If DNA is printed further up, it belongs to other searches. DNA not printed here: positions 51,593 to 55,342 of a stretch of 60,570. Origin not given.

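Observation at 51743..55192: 1149-aa giant coiled-coil protein, hairpin-anchored, wedged between degV and pdp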

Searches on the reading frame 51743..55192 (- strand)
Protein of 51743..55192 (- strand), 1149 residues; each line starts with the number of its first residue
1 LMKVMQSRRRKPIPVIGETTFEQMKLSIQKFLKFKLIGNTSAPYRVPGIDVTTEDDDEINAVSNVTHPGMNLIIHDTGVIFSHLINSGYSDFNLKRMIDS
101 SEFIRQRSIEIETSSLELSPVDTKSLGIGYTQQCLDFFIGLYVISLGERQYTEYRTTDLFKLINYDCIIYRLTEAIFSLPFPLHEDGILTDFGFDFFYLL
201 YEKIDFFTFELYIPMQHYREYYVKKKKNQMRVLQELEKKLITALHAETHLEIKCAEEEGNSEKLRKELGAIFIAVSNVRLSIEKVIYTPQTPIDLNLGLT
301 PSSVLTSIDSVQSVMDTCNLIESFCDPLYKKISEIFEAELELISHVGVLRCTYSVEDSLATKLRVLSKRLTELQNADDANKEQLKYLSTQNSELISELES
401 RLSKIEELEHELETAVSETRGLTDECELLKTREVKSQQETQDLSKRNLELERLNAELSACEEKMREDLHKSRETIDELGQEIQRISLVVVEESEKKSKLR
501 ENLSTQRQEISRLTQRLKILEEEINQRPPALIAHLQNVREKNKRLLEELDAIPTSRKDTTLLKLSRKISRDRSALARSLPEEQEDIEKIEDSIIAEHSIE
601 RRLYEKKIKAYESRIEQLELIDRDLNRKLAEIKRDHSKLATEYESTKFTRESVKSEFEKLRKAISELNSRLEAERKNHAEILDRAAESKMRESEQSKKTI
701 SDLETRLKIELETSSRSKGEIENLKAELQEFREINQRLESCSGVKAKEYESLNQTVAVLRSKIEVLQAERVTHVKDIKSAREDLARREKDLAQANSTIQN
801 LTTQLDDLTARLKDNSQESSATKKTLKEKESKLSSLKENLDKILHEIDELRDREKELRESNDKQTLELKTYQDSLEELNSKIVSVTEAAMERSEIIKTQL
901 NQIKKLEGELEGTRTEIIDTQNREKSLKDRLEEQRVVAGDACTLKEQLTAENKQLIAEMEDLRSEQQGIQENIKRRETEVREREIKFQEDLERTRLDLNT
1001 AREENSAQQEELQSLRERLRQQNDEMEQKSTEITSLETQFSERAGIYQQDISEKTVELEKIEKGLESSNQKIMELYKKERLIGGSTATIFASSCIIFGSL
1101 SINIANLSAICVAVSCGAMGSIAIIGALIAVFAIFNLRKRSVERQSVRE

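Call 3: search_protein_families(library=pfam, proteins=[window:51743-55192:-], max_evalue=1)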
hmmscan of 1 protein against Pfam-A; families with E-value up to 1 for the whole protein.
window:51743-55192:- (1149 aa): 1 family
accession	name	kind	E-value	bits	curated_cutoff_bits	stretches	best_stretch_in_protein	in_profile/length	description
PF12329.13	TMF_DNA_bd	-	0.011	16.2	35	1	754-814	12-72/74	TATA element modulatory factor 1 DNA binding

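Call 4: search_protein_families(library=ncbifam, proteins=[window:51743-55192:-], max_evalue=0.01)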
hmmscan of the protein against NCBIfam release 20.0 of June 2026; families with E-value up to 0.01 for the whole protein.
window:51743-55192:- (1149 aa): 8 families
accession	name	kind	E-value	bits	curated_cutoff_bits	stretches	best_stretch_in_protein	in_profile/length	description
TIGR02168.1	SMC_prok_B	equivalog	1.2e-17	63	567.35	3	771-1075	675-986/1181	chromosome segregation protein SMC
TIGR02169.1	SMC_prok_A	equivalog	4.8e-12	44.4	729.4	3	536-751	241-453/1165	chromosome segregation protein SMC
NF045487.1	ASRP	equivalog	1.8e-11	43.4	300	2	607-768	119-263/593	archaea-specific SMC-related protein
TIGR04523.1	Mplasa_alph_rch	subfamily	7.6e-06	24.1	270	1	362-934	55-597/745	helix-rich protein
NF041034.1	Rad50_Sulf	equivalog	2.3e-05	22.5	1000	1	650-913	456-716/872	DNA double-strand break repair ATPase Rad50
NF002572.0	PRK02224.1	equivalog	0.00013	20.4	1087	2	746-944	250-448/888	DNA double-strand break repair ATPase Rad50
TIGR04320.1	Surf_Exclu_PgrA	domain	0.00039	19.8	70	1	746-849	248-354/360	SEC10/PgrA surface exclusion domain-containing protein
NF041035.1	Rad50_Halo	equivalog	0.00041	18.8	1000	1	570-935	272-633/883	DNA double-strand break repair ATPase Rad50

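Call 6: find_homologous_proteins(query=window:51743-55192:-, max_evalue=0.001)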
Query window:51743-55192:- (1149 aa): 1 proteins with E <= 0.001 among 8000 candidates.
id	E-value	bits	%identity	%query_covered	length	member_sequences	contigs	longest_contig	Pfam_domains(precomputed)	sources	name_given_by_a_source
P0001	0.0e+0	2384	100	100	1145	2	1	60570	PF24161.2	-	-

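Call 10: find_encoding_contigs(protein=P0001, flank=10000, max_places=6)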
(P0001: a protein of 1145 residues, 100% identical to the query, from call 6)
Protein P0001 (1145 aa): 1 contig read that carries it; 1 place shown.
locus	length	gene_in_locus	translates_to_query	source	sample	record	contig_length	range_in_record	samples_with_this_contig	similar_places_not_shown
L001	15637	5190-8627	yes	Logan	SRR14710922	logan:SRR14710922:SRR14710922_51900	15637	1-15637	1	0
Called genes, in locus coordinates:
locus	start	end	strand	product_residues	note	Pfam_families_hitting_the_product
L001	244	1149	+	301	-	-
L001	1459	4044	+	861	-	PF01411:tRNA-synt_2c, PF07973:tRNA_SAD, PF02272:DHHA1 (faint)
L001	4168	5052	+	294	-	PF02645:DegV, PF13684:FakA-like_C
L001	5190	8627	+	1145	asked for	PF24161:CCDC39 (faint)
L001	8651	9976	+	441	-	PF02885:Glycos_trans_3N, PF00591:Glycos_transf_3, PF07831:PYNP_C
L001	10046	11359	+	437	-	PF02881:SRP54_N, PF00448:SRP54, PF01656:CbiA (weak), PF02978:SRP_SPB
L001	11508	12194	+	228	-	PF00231:ATP-synt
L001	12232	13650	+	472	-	PF02874:ATP-synt_ab_N, PF00006:ATP-synt_ab, PF22919:ATP-synt_VA_C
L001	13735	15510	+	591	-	PF08439:Peptidase_M3_N, PF01432:Peptidase_M3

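Call 11: list_cluster_members(proteins=[P0001])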
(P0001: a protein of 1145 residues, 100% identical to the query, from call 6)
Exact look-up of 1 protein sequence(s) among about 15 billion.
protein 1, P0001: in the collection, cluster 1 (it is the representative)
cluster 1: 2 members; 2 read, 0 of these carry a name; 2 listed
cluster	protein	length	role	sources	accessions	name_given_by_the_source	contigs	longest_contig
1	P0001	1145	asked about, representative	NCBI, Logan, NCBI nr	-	-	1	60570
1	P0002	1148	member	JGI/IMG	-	-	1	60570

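Call 43: search_solved_structures(query=window:51746-55180:-, max_evalue=0.001)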
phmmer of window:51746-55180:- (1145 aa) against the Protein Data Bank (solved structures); distinct sequences matched with E-value up to 0.001: 0.

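Call 61: search_protein_families(library=padloc, proteins=[window:51746-55180:-], max_evalue=0.01)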
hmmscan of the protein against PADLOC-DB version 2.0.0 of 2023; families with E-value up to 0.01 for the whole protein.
window:51746-55180:- (1145 aa): 11 families
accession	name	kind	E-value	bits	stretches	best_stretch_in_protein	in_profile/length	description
PDLC00581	JetC3|JetC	-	2.4e-05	20.4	1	597-913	742-1049/1473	DUF3584 domain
PDLC03868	LmuB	-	5.2e-05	19.7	0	570-1074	176-695/1035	-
PDLC00551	JetC2|JetC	-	6.5e-05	18.9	2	597-844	736-980/1365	DUF3584 domain; MukB-like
PDLC00580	JetC3|JetC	-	0.00013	18.3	1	687-904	189-406/1068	DUF3584 domain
PDLC00006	DruC1|DruC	-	0.00018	18.1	1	790-963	159-335/626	Unknown function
PDLC03863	LmuB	-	0.00026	17.8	1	717-843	343-477/610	-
PDLC00518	JetC1|JetC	-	0.00037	16.5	0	835-1037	253-453/1112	DUF3584 domain; MukB-like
PDLC00582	JetC3|JetC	-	0.00063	15.6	1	718-1070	751-1103/1472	DUF3584 domain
PDLC03865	LmuB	-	0.0017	14.6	1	530-804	254-493/1007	-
PDLC00519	JetC1|JetC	-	0.002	14.4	1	704-929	220-441/1097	DUF3584 domain; MukB-like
PDLC00553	JetC2|JetC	-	0.0045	12.9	0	800-1037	282-514/1361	DUF3584 domain; MukB-like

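Call 62: search_protein_families(library=phrogs, proteins=[window:51746-55180:-], max_evalue=0.01)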
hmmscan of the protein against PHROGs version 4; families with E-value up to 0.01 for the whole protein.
window:51746-55180:- (1145 aa): 1 family
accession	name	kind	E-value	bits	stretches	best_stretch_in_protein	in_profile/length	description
phrog_77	-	DNA, RNA and nucleotide metabolism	0.0014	18.2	1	649-814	656-785/967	SbcC-like subunit of palindrome specific endonuclease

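Call 65: find_related_loci(query=window:51746-55180:-, collection=metagenome_contigs, flank=10000)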
Query window:51746-55180:- (1145 aa) in metagenome_contigs; peptide patterns used: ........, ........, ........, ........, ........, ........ (x = any residue, [..] = any of these).
595 stretches matched a pattern, but none encodes a relative of the query by tblastn (E <= 1e-3).
